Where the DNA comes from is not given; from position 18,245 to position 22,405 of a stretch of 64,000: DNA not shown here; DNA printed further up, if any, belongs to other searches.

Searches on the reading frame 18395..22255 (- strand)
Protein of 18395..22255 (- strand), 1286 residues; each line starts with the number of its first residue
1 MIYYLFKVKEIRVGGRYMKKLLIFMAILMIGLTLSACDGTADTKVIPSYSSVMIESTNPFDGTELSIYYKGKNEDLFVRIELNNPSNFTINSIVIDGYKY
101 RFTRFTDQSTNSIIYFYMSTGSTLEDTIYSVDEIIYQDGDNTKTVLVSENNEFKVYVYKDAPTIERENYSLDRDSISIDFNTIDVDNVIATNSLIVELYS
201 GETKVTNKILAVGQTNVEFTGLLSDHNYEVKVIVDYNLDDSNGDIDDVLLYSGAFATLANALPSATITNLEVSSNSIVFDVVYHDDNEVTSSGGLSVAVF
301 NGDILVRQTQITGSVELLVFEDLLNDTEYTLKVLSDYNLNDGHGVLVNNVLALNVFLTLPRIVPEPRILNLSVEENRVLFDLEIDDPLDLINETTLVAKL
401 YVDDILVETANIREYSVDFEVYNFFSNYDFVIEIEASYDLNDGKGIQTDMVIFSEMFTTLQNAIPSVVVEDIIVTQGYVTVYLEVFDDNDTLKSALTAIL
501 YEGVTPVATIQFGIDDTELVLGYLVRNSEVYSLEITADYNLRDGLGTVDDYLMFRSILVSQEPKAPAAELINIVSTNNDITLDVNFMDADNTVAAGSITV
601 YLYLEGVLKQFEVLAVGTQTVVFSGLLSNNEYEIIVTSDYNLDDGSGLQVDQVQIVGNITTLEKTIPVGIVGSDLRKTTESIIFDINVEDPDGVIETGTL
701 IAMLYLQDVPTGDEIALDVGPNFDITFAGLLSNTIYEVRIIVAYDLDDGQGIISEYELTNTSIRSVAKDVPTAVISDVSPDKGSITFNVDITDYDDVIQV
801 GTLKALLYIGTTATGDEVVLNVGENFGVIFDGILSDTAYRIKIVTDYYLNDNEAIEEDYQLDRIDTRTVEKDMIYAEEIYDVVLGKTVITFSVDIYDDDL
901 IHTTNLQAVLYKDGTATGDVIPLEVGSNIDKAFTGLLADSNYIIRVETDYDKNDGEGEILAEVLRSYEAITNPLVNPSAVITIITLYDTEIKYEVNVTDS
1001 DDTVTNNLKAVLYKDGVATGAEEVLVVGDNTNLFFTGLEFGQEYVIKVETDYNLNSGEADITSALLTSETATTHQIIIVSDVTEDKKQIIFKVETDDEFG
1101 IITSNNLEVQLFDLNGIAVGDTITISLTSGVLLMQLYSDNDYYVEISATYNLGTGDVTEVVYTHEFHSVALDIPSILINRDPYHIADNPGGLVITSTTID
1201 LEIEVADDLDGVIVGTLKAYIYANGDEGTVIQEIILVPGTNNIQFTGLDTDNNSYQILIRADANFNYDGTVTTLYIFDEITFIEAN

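Call 37: search_protein_families(library=pfam, proteins=[window:18395-22255:-], max_evalue=0.00001)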
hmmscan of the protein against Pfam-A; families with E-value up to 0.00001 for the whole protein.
window:18395-22255:- (1286 aa): 1 family
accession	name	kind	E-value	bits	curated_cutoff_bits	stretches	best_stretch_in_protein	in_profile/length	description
PF00041.27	fn3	-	7e-07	29.8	25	0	196-233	34-67/84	Fibronectin type III domain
